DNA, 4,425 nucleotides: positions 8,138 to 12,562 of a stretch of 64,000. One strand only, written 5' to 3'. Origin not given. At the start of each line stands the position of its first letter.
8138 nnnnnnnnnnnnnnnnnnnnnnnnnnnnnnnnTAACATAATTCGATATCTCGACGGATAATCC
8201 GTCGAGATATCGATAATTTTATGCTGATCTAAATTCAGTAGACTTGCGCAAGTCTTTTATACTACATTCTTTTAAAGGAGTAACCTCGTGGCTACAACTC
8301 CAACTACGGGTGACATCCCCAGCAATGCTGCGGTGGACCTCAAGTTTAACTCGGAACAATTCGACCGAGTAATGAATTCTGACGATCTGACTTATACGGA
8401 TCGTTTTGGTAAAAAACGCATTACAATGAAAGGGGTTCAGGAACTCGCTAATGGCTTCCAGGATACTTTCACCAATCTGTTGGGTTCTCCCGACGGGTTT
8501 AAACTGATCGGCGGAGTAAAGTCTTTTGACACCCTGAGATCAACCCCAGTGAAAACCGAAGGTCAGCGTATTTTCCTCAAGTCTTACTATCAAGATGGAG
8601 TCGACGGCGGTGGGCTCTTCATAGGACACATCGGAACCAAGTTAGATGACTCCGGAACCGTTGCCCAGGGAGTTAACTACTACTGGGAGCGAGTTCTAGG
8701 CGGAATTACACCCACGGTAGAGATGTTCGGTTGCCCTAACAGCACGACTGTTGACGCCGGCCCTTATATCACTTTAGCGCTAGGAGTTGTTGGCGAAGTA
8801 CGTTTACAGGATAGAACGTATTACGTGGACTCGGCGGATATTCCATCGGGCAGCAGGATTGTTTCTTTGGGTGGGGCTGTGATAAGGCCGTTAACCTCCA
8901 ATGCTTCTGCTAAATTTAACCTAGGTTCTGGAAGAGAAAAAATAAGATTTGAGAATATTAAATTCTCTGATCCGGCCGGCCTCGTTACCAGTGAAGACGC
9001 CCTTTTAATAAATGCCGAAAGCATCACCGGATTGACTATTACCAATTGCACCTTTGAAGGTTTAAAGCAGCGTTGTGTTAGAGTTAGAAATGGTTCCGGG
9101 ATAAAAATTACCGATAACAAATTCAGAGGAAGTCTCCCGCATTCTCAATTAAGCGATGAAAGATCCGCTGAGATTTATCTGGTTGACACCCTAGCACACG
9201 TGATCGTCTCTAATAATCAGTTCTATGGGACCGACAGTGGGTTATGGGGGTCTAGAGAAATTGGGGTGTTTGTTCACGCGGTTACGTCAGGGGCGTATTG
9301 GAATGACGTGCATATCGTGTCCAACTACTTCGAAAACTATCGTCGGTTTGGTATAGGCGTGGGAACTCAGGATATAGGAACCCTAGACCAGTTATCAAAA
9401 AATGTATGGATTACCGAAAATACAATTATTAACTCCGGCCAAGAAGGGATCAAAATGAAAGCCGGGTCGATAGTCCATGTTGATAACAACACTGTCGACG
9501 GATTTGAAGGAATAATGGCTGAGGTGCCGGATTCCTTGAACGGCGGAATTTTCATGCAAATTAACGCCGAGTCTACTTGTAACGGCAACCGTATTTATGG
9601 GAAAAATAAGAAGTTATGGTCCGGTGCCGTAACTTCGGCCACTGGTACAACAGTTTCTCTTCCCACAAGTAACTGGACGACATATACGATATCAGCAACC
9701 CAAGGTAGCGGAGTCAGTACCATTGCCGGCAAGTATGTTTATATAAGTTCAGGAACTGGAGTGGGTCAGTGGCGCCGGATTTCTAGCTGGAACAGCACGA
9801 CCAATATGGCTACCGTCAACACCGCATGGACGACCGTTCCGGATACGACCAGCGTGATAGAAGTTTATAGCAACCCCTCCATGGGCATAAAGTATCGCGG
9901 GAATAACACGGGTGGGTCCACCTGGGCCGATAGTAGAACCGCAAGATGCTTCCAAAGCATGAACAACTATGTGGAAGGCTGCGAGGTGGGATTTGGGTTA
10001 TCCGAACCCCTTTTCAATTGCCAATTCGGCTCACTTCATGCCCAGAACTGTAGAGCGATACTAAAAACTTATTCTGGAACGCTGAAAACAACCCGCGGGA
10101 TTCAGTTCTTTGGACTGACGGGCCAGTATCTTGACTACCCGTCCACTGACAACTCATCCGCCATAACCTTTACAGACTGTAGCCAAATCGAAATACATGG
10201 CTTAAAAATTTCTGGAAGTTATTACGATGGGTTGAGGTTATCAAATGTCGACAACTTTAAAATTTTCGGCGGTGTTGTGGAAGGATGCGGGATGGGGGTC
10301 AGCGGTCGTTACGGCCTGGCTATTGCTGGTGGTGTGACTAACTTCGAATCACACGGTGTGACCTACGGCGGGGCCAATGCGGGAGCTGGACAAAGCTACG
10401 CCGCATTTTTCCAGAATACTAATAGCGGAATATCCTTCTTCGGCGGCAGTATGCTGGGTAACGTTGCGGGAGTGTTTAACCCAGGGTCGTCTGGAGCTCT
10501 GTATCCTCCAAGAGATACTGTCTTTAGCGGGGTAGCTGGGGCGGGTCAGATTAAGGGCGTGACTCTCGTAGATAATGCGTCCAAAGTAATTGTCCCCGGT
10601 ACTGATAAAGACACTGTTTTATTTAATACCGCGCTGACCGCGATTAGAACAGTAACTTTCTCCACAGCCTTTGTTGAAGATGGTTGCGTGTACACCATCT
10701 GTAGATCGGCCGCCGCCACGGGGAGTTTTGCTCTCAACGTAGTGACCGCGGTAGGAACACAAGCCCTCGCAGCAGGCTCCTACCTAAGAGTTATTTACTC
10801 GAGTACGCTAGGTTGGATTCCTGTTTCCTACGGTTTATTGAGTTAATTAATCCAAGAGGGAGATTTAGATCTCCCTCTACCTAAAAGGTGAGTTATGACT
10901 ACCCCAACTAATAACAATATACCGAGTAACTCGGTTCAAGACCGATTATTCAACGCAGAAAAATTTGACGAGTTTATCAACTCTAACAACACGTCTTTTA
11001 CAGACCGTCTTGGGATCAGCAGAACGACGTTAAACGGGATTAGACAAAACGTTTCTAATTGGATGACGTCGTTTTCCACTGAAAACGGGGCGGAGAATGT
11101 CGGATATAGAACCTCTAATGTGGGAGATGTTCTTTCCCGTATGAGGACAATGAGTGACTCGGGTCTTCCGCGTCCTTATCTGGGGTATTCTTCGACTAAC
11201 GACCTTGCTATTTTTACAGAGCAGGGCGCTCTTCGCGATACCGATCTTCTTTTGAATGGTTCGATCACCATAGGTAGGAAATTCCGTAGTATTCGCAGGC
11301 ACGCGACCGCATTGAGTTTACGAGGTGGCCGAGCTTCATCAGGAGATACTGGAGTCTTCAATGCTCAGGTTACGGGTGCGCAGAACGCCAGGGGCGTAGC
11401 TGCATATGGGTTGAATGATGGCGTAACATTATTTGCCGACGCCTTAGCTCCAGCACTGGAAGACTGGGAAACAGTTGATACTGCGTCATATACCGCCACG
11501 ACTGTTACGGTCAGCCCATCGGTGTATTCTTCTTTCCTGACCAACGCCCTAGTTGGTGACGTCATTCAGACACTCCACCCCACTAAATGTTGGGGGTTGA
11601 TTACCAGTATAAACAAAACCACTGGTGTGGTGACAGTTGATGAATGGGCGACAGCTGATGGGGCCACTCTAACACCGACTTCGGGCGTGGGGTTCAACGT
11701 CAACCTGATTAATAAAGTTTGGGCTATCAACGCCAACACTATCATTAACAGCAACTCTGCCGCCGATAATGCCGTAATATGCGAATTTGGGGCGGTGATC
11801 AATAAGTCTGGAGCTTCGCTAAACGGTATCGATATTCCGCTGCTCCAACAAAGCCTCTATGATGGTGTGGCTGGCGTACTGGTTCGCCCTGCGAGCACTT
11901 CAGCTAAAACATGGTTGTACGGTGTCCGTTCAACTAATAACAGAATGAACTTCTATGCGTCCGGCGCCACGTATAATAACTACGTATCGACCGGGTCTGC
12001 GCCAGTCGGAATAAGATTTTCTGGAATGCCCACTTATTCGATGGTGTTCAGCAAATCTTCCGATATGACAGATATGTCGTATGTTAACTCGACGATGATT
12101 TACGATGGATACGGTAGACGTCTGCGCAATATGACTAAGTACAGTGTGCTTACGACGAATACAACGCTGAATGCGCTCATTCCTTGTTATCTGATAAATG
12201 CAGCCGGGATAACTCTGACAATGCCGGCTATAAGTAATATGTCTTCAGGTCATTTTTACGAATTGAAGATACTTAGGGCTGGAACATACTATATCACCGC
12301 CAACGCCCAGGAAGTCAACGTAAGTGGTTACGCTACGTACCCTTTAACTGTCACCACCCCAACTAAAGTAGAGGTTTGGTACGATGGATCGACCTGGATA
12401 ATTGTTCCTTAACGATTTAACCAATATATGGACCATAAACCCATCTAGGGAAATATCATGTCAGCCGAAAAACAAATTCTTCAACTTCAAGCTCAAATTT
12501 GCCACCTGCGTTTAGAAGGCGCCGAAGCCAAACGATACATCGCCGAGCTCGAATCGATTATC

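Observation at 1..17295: Arsenal of at least seven receptor-binding (tailspike/fibre) genes sharing one N-terminal anchor module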

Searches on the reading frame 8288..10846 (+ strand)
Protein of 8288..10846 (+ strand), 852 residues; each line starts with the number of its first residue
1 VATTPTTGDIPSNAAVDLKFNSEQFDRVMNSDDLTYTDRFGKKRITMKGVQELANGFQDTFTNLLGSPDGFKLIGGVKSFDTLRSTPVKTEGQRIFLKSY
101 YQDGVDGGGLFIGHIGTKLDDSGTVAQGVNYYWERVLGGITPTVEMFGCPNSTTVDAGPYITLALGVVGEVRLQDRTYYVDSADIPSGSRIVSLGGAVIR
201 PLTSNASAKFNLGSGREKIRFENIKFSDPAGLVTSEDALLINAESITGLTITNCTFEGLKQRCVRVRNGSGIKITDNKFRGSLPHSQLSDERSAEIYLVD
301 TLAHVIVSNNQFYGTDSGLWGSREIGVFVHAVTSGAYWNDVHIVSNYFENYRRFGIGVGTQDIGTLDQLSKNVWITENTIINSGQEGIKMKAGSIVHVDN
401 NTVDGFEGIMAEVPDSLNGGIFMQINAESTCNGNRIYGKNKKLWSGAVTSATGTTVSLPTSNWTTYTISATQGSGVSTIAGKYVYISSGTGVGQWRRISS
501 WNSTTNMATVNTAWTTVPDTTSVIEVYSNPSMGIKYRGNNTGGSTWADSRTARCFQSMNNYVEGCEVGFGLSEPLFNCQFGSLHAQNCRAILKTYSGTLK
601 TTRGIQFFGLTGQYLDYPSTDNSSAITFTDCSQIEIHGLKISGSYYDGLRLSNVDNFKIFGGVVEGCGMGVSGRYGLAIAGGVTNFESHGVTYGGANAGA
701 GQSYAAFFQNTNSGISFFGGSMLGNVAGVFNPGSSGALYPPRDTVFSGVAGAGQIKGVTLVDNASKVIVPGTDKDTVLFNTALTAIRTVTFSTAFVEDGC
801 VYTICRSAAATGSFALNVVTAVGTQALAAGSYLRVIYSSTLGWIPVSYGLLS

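Call 16: search_protein_families(library=pfam, max_evalue=0.01, proteins=[window:8288-10846:+])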
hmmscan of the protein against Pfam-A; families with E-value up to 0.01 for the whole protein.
window:8288-10846:+ (852 aa): 2 families
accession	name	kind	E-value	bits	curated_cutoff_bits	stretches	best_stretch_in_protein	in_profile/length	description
PF13229.12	Beta_helix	-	1.5e-10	41.3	25.9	1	241-405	5-136/158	Right handed beta helix region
PF05048.19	NosD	-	0.0004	20.3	23.6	0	370-439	90-149/212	Periplasmic copper-binding protein (NosD)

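Call 17: search_protein_families(library=phrogs, max_evalue=0.001, proteins=[window:8288-10846:+])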
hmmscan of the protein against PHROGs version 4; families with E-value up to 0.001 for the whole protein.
window:8288-10846:+ (852 aa): 6 families
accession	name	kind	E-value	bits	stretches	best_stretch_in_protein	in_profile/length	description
phrog_4250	-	tail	3.1e-15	56.6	1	56-156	131-235/786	EPS depolymerase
phrog_9823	-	tail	5.4e-12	45.9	1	62-185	135-262/725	tail fiber protein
phrog_9532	-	tail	1e-09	38.4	1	57-130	151-225/759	tail fiber protein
phrog_17640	-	tail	2.1e-09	38.1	1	73-157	78-164/431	tail fiber protein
phrog_2234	-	tail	1.7e-08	34.6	1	248-551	413-685/757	tail spike protein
phrog_3257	-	unknown function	0.00014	22.2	1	3-53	7-57/263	-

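Call 82: search_solved_structures(query=window:8288-10846:+, max_evalue=0.01)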
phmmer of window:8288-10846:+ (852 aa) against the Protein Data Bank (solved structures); distinct sequences matched with E-value up to 0.01: 5.
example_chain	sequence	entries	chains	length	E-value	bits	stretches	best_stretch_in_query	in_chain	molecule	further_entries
7vyv_A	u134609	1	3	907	3.6e-17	65.2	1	45-154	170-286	Depolymerase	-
7lzj_A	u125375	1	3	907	3.7e-17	65.2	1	45-154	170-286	Depolymerase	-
7vz3_A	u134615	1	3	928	3.8e-17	65.1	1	45-154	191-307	Depolymerase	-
6tgf_F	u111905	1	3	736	2e-10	42.9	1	48-141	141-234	Exopolysaccharide biosynthesis protein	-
9occ_G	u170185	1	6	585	1.5e-09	40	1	1-55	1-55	Putative tail protein gp13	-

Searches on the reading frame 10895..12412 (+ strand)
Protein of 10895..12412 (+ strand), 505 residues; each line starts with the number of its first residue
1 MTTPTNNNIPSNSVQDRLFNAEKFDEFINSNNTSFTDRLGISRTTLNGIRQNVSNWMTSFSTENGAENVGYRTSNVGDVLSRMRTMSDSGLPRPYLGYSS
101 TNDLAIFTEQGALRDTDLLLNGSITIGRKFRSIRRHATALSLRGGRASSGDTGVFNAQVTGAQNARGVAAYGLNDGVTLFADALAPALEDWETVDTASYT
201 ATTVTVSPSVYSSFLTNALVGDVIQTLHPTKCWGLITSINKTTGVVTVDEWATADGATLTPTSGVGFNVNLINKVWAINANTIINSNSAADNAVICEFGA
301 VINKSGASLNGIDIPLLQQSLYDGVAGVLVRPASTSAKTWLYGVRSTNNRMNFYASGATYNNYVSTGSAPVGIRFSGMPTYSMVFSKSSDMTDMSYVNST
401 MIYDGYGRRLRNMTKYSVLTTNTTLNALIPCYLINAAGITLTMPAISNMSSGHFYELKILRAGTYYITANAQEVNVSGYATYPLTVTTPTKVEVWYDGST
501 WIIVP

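Call 16: search_protein_families(library=pfam, max_evalue=0.01, proteins=[window:10895-12412:+])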
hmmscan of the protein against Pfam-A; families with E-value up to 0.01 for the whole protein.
window:10895-12412:+ (505 aa): 0 families

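Call 17: search_protein_families(library=phrogs, max_evalue=0.001, proteins=[window:10895-12412:+])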
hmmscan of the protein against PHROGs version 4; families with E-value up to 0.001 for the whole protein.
window:10895-12412:+ (505 aa): 2 families
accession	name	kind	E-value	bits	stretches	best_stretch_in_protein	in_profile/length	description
phrog_3257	-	unknown function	1.4e-05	25.4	1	2-52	7-57/263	-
phrog_17635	-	tail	0.00016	21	1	1-73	6-80/721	tail fiber protein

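Call 45: search_solved_structures(query=window:10895-12412:+, max_evalue=1)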
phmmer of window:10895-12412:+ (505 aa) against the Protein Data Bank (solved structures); distinct sequences matched with E-value up to 1: 0.
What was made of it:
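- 10895..12412 (+): Spike or fibre of 505 aa. Class G; N-module about 10895-11074. The fold of the body is undetermined. No Pfam or PDB hit (calls 16, 45).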

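Call 46: find_homologous_proteins(query=window:11105-12412:+, max_evalue=0.001)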
Query window:11105-12412:+ (435 aa): 2 proteins with E <= 0.001 among 8000 candidates.
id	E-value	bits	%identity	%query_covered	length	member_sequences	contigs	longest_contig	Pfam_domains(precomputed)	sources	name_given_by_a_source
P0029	5.6e-260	880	91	100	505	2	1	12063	-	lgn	-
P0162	6.2e-71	257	37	98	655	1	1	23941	-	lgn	-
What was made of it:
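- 10895..12412 (+): Only 2 homologues among 5.8e9 proteins (call 46).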

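Call 67: predict_structure(alignment_id=A4)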
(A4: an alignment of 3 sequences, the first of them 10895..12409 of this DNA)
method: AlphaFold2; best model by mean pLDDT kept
length: 505 residues; sequences in the alignment: 3
mean_pLDDT: 41.0   pTM: 0.27
mean pLDDT of the five models: 41.0, 39.9, 38.7, 37.1, 35.9
residues with pLDDT >= 90: 0; 70-90: 57; 50-70: 84; < 50: 364
segments of 3 or more residues with pLDDT < 50: 1-191, 219-223, 252-258, 269-416, 450-452, 475-479
pLDDT, mean of each block of 10 residues (from residue 1): 26 30 42 40 39 34 30 31 31 28 29 25 22 23 24 24 25 24 26 61 75 59 52 57 69 48 58 28 27 31 32 33 36 34 37 33 23 24 26 29 29 50 64 74 67 64 78 49 75 65 66
secondary structure, 60 per line:
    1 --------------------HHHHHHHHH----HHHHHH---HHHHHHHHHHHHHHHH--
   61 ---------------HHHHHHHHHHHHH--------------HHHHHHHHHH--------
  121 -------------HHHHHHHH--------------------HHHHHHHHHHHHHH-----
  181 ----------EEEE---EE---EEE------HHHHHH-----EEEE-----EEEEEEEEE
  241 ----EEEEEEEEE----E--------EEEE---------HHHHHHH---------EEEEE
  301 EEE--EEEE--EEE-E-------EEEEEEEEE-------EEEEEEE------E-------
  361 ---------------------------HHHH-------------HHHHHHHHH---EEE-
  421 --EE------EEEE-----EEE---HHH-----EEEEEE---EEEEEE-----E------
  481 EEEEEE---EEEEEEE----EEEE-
elements in order: H21-29 H34-39 H43-58 H76-88 H103-112 H134-141 H162-175 E191-194 E203-205 H212-217 E223-226 E232-240 E245-253 E267-270 H280-286 E296-303 E306-309 E312-314 E324-332 E340-346 H388-391 H405-413 E417-419 E431-434 E440-442 E454-459 E463-468 E481-486 E490-496 E501-504
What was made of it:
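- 10895..12412 (+): AF2 pLDDT 41 (call 67).
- On Right-handed beta-helix polysaccharide depolymerase tailspikes: Inconclusive for the 10895 gene (calls 45, 46, 67).
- Tried and rejected: AF2 on the 10895 protein with a 3-sequence alignment failed, at pLDDT 41 (call 67).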
